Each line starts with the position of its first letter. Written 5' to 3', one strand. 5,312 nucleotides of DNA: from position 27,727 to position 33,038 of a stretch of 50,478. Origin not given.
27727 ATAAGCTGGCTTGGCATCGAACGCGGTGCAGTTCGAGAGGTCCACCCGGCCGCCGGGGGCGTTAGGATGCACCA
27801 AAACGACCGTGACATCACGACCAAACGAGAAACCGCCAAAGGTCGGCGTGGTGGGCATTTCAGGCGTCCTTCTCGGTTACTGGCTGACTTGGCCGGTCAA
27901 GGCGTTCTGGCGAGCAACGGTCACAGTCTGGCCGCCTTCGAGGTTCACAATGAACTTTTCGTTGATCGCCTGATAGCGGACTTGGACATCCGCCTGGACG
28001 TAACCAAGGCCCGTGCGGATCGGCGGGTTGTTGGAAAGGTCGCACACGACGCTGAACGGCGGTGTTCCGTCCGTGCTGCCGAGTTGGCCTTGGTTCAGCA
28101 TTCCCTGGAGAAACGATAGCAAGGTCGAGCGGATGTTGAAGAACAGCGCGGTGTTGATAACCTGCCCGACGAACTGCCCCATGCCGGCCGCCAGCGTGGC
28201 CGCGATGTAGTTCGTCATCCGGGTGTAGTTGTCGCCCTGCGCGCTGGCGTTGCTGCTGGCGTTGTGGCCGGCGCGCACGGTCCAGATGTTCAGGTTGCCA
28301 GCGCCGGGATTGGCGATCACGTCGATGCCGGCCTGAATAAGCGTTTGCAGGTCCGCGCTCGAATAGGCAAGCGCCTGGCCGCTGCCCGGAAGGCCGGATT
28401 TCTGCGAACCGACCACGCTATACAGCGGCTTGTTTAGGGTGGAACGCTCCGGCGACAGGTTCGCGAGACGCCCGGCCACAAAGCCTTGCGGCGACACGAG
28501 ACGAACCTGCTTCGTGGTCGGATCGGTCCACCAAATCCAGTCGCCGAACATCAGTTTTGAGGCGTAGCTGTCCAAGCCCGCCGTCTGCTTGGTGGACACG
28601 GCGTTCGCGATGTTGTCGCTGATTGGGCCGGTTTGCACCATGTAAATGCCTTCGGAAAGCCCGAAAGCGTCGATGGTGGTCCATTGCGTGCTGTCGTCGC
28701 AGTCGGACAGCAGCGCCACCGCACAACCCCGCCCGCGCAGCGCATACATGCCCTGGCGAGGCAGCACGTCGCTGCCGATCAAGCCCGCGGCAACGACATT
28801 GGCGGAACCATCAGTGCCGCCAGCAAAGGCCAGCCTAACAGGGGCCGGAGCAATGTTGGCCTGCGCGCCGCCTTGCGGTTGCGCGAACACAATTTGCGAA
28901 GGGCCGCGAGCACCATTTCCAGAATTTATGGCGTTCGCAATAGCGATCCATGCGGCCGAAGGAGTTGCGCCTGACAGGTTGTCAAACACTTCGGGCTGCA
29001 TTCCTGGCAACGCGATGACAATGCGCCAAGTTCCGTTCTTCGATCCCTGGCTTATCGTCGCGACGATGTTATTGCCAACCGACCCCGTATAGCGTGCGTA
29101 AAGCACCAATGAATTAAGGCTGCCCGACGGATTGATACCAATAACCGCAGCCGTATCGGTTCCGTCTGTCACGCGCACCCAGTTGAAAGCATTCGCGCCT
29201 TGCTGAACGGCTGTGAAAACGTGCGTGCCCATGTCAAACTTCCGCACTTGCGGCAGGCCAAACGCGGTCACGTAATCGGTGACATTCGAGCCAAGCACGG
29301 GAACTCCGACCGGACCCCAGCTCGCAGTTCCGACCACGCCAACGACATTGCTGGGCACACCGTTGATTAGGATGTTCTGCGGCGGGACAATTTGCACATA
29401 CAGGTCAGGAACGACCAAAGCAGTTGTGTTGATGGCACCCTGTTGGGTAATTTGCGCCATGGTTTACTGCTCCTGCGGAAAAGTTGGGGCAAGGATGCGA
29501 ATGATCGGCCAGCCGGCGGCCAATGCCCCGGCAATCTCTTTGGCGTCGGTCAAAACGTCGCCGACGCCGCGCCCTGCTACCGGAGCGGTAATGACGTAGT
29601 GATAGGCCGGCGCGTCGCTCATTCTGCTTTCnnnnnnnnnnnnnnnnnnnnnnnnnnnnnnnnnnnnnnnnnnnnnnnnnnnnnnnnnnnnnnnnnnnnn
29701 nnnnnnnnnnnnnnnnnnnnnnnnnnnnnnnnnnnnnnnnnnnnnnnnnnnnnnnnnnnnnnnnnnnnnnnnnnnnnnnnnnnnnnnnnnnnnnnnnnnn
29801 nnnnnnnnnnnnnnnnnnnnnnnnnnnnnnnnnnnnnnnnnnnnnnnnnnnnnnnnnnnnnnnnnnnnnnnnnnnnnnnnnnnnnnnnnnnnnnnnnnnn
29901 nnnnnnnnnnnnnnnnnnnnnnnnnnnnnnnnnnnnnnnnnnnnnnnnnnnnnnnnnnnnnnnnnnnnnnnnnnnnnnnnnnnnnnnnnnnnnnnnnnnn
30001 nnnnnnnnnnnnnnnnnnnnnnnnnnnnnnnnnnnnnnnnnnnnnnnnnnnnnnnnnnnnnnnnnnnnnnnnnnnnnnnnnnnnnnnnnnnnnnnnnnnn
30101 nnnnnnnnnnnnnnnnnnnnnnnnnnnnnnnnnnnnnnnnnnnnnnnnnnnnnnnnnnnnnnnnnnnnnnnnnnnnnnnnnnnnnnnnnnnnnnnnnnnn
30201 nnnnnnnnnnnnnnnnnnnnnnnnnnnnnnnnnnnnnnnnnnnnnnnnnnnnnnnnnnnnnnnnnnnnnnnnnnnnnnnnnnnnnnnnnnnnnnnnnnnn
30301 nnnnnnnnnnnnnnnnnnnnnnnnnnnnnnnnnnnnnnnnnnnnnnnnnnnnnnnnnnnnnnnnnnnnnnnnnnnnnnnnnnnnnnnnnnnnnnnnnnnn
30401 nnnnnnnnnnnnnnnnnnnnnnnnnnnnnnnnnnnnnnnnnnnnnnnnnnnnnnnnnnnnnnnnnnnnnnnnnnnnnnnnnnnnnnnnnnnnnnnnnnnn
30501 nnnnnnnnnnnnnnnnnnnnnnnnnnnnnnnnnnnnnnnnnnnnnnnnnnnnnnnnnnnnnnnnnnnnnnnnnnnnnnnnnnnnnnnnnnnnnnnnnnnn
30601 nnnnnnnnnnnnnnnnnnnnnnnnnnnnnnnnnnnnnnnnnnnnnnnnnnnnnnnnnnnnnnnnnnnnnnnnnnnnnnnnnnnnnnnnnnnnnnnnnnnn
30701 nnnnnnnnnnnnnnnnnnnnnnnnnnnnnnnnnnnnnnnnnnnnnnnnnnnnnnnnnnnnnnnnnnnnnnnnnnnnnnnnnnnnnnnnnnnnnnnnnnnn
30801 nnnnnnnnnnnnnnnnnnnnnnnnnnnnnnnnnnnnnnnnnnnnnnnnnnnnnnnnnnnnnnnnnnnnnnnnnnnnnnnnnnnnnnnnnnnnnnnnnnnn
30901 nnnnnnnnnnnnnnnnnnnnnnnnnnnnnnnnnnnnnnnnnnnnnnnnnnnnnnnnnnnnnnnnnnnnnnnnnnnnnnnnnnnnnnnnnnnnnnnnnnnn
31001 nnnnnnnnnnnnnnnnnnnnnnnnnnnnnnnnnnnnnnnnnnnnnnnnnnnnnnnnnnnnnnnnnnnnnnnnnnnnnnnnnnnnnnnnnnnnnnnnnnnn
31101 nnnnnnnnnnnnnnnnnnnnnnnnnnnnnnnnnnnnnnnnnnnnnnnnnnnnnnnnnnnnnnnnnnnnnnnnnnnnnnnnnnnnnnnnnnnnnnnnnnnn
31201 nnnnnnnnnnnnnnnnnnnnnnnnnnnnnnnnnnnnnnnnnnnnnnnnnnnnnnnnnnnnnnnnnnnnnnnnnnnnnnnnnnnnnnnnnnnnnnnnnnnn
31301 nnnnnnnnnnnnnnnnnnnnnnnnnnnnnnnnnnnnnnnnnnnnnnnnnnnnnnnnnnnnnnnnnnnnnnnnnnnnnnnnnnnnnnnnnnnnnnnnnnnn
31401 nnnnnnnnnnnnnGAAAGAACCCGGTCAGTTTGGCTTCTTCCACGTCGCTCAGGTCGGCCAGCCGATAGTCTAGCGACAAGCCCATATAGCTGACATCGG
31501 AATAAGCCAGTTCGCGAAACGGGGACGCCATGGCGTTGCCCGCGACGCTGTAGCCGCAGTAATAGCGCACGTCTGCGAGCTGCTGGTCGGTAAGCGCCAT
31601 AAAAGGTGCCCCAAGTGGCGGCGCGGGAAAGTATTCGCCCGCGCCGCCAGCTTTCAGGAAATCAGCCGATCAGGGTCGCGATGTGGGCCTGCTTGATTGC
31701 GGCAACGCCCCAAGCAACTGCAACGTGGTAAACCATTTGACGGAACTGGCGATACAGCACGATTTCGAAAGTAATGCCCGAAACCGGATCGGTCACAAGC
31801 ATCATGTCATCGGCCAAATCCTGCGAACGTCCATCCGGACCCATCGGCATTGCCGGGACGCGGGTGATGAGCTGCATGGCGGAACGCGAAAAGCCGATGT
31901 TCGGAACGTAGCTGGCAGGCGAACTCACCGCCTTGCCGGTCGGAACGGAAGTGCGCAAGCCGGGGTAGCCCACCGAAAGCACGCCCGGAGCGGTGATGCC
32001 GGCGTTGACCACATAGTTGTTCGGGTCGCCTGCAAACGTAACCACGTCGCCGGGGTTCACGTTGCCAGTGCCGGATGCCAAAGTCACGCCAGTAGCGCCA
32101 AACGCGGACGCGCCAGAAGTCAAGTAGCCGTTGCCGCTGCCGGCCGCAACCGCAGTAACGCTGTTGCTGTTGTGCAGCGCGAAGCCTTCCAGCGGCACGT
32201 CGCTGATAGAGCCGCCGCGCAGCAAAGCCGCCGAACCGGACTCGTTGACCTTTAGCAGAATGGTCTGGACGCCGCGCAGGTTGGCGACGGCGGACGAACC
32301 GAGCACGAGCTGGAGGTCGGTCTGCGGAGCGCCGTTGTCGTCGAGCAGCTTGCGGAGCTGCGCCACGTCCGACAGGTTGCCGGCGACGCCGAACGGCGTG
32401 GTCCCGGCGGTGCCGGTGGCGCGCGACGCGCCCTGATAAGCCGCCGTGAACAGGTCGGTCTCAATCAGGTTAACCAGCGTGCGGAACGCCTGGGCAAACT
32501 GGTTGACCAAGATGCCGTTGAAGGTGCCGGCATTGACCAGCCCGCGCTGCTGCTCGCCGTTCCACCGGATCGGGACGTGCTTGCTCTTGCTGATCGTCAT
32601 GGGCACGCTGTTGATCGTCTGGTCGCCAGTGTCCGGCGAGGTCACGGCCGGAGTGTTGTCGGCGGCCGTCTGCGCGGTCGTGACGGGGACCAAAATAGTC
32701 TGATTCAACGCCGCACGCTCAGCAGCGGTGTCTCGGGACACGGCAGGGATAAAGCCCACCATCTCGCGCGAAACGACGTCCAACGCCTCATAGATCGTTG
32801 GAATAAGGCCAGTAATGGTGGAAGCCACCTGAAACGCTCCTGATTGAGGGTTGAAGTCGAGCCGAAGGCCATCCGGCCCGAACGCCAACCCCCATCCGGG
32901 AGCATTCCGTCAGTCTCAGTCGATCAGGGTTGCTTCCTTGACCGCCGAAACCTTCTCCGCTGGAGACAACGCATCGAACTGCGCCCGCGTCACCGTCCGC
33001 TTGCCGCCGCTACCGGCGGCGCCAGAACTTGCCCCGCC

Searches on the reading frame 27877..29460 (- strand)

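Call 111: search_protein_families(library=pfam, proteins=[window:27877-29460:-], max_evalue=0.001)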
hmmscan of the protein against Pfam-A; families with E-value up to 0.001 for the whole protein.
window:27877-29460:- (527 aa): 1 family
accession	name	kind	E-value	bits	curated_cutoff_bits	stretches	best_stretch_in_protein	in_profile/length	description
PF22671.1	Gp18_domIII_N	-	1.9e-05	25.3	27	0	39-69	3-33/58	Tail sheath protein Gp18 domain III N-terminal region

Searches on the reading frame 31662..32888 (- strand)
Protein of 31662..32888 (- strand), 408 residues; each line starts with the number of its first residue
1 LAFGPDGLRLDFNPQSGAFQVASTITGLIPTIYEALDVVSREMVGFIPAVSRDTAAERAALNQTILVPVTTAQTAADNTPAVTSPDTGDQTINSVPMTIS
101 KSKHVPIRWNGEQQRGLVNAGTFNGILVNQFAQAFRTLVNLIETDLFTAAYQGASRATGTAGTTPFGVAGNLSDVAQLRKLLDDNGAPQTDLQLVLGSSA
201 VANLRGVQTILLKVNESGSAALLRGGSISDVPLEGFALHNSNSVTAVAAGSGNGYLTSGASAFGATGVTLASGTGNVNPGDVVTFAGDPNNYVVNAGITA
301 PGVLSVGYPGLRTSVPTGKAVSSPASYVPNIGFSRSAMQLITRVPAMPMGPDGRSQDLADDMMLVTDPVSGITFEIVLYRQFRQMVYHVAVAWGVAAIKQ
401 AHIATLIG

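Call 111: search_protein_families(library=pfam, proteins=[window:31662-32888:-], max_evalue=0.001)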
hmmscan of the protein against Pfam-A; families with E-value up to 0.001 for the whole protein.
window:31662-32888:- (408 aa): 1 family
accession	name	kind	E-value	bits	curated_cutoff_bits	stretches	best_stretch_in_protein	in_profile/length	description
PF11651.14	P22_CoatProtein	-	9.2e-08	31.7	24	1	86-277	67-268/423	P22 coat protein - gene protein 5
